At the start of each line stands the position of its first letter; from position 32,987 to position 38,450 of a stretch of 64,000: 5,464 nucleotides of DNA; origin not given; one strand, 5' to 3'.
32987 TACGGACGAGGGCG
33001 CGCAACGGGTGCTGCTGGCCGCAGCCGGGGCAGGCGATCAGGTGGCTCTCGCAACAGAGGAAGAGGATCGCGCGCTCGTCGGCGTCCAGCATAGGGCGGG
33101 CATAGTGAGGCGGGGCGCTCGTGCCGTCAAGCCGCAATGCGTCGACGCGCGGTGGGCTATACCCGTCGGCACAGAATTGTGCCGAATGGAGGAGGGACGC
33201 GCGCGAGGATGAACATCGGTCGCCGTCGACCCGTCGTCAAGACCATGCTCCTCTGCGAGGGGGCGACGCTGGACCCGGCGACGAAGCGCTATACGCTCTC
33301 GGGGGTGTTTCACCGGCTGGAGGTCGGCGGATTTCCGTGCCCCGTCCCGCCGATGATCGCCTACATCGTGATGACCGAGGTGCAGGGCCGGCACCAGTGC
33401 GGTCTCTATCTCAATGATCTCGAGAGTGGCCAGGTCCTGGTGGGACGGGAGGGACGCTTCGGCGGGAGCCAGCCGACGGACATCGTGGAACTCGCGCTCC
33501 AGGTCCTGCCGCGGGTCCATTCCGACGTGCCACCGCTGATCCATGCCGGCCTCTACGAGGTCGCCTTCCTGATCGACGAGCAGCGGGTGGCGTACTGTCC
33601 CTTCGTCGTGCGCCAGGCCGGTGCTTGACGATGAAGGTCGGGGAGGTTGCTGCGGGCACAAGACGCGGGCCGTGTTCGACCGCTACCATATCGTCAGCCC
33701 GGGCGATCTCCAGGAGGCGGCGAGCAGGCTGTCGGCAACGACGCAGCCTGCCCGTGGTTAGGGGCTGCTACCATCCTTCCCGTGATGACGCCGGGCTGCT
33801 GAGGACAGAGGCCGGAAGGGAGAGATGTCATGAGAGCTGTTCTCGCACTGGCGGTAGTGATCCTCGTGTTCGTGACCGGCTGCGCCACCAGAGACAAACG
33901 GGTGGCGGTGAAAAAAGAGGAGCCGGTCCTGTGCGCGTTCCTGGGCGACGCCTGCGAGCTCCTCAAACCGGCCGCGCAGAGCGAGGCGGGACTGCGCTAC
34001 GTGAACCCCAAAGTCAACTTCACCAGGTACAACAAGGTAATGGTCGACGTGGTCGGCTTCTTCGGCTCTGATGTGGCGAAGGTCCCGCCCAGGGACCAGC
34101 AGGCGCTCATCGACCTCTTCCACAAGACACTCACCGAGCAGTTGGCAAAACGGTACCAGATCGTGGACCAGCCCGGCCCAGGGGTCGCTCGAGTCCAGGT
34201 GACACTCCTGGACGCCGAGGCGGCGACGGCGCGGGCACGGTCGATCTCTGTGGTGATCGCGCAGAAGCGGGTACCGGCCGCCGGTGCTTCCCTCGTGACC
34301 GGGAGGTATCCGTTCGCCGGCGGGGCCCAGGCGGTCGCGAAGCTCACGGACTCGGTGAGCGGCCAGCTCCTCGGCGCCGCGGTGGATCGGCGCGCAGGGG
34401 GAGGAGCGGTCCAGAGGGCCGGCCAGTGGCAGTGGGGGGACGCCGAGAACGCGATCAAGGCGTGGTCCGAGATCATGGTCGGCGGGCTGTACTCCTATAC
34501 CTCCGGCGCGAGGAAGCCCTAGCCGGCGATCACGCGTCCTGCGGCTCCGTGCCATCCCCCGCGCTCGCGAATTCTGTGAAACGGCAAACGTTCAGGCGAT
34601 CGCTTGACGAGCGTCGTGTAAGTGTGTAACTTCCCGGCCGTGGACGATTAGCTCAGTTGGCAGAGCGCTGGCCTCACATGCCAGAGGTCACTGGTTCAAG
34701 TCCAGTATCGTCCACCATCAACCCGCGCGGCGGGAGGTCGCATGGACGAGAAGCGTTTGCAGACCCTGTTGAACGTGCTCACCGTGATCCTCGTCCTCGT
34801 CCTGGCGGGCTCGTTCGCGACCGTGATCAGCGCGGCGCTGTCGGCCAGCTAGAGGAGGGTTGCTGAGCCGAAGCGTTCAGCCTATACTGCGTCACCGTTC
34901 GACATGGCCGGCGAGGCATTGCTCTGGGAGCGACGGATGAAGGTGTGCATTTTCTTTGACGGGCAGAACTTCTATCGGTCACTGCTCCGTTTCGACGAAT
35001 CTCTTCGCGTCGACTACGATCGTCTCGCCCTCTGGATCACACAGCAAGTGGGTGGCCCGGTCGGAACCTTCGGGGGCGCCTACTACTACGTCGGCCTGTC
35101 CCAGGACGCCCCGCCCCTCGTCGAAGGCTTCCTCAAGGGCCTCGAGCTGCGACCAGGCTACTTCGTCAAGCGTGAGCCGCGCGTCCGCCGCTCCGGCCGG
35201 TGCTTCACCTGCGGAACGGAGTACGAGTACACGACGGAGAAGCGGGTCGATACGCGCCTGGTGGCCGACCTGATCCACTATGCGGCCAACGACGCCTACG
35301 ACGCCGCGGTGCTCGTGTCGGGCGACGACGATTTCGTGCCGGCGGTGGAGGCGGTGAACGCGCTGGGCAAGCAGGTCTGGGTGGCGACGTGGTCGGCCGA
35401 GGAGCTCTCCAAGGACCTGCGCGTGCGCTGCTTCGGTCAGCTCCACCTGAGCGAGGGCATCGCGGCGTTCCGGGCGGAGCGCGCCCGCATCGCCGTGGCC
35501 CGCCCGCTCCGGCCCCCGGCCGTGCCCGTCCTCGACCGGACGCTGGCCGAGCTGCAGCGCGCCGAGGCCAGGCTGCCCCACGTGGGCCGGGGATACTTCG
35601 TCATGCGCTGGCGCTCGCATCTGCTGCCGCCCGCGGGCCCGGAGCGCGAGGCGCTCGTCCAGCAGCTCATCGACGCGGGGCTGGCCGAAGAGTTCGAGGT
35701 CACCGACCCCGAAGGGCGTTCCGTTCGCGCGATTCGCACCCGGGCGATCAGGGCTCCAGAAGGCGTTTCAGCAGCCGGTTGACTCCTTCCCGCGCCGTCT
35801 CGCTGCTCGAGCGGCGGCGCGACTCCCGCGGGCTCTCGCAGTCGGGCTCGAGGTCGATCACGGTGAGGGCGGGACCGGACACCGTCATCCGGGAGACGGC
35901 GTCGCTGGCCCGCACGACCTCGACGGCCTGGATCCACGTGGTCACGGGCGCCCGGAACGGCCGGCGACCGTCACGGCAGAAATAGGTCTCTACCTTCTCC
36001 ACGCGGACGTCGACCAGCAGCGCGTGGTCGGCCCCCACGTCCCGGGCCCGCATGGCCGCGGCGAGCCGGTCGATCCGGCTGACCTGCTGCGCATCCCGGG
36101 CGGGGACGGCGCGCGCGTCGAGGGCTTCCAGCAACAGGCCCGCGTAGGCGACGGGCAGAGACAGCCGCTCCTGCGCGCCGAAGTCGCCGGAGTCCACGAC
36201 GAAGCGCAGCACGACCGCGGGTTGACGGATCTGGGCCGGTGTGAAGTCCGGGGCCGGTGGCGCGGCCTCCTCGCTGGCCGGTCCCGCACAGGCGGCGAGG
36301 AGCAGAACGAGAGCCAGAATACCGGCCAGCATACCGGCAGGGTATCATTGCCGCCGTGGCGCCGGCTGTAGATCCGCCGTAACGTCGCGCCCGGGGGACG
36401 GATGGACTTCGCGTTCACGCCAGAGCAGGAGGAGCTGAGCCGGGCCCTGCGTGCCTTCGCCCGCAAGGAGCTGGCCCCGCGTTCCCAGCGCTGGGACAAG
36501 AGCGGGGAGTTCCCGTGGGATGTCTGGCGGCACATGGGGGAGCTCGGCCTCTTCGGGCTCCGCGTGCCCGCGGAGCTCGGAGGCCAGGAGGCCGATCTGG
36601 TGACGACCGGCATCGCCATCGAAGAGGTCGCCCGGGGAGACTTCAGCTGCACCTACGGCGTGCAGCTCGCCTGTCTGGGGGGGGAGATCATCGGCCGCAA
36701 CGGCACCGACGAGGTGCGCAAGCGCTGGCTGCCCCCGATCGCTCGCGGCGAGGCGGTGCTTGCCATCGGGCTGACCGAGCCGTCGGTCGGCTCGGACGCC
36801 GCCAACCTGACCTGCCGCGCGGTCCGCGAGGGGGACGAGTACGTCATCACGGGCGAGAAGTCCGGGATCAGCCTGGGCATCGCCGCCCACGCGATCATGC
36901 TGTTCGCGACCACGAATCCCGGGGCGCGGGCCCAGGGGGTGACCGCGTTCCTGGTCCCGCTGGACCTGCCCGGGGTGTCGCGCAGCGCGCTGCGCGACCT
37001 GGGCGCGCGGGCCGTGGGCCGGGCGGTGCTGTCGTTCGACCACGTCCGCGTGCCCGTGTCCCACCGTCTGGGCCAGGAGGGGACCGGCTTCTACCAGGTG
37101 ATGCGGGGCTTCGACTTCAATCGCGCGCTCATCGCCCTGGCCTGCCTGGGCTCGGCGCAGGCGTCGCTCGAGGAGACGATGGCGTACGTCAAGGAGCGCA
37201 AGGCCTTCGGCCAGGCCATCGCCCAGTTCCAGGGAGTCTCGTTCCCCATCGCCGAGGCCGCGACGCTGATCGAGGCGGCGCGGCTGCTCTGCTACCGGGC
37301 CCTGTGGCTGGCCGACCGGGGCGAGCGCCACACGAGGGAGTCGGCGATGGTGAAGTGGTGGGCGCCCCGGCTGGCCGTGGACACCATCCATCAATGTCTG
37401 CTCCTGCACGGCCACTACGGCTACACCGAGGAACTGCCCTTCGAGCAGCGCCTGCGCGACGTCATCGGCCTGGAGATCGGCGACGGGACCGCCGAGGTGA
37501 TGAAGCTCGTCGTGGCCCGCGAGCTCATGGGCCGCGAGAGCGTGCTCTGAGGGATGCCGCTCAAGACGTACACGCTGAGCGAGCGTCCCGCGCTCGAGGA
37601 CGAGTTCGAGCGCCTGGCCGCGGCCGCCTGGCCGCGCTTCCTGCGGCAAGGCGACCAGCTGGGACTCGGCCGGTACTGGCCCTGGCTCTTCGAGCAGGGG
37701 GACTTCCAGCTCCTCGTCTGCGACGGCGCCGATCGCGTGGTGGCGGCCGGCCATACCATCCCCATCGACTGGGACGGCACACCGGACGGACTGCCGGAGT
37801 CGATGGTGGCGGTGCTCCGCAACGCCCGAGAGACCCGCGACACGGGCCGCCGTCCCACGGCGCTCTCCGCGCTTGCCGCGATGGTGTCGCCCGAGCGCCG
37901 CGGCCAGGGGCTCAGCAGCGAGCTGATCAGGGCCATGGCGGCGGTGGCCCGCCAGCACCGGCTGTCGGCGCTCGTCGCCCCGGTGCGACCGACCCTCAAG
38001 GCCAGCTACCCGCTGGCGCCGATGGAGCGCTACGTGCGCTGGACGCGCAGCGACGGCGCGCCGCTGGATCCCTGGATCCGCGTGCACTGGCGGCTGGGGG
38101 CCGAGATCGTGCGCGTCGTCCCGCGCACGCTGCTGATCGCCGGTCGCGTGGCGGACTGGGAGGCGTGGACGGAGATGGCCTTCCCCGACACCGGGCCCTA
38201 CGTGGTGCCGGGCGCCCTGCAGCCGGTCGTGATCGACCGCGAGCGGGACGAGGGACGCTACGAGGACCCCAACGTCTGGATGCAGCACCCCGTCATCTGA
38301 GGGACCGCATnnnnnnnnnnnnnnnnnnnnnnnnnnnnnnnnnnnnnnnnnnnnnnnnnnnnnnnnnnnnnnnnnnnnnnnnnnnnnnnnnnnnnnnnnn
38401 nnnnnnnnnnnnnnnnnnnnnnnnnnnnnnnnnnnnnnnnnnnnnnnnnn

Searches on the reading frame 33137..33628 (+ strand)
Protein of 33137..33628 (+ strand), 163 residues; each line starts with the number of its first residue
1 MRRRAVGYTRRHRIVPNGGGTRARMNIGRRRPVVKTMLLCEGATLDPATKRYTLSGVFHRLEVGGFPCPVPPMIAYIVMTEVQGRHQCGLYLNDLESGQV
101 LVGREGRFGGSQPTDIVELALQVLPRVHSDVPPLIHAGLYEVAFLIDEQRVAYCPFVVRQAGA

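Call 12: search_protein_families(library=pfam, proteins=[window:33137-33628:+], max_evalue=0.001)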
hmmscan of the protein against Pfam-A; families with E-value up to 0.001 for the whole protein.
window:33137-33628:+ (163 aa): 1 family
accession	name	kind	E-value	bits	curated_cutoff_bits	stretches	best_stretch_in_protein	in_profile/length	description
PF22091.2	DUF6941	-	1.8e-09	38.5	27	1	36-159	2-125/125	Family of unknown function (DUF6941)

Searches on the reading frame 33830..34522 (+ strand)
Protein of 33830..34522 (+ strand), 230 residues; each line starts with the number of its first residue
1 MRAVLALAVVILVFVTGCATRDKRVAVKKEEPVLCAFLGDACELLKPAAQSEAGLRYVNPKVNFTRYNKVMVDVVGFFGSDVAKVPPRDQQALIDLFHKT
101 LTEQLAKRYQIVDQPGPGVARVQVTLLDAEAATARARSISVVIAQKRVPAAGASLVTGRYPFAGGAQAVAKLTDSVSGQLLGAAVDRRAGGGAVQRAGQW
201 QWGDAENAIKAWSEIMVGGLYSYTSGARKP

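Call 12: search_protein_families(library=pfam, proteins=[window:33830-34522:+], max_evalue=0.001)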
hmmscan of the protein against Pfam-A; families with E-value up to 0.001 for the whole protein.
window:33830-34522:+ (230 aa): 1 family
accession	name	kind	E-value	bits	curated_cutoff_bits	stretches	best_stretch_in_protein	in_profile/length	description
PF11769.13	DUF3313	-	5e-34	118.1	26.1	1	37-214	5-185/187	Protein of unknown function (DUF3313)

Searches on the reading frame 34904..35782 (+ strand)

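Call 12: search_protein_families(library=pfam, proteins=[window:34904-35782:+], max_evalue=0.001)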
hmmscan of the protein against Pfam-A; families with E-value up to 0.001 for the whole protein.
window:34904-35782:+ (292 aa): 1 family
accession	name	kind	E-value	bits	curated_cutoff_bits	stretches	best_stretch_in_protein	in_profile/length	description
PF01936.24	NYN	-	8.4e-17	62.5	24.2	1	13-176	1-138/145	NYN domain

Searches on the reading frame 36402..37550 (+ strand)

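Call 12: search_protein_families(library=pfam, proteins=[window:36402-37550:+], max_evalue=0.001)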
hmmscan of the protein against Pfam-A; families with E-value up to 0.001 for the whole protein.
window:36402-37550:+ (382 aa): 4 families
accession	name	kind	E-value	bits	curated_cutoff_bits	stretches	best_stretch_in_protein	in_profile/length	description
PF00441.29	Acyl-CoA_dh_1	-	3e-45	154.5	22.4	1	227-375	1-149/150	Acyl-CoA dehydrogenase, C-terminal domain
PF02771.21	Acyl-CoA_dh_N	-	2e-34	118.8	22.9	1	6-117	1-113/113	Acyl-CoA dehydrogenase, N-terminal domain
PF02770.24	Acyl-CoA_dh_M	-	1.4e-17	64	33.3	1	121-215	1-97/97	Acyl-CoA dehydrogenase, middle domain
PF08028.16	Acyl-CoA_dh_2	-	2.1e-16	60.8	22.7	1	243-354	2-123/134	Acyl-CoA dehydrogenase, C-terminal domain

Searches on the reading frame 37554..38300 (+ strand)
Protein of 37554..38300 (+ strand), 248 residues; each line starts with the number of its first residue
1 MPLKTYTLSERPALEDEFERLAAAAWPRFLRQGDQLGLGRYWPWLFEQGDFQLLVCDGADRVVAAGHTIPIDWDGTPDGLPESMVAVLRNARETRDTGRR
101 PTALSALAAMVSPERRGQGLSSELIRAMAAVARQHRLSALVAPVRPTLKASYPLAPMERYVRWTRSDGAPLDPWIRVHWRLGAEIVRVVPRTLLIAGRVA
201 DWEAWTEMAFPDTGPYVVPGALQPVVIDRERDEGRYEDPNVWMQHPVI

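Call 12: search_protein_families(library=pfam, proteins=[window:37554-38300:+], max_evalue=0.001)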
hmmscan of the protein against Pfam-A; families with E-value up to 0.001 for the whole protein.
window:37554-38300:+ (248 aa): 1 family
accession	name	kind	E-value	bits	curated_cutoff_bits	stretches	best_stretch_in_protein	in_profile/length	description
PF00583.31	Acetyltransf_1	-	4.7e-05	24.1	20.7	1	108-153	64-109/116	Acetyltransferase (GNAT) family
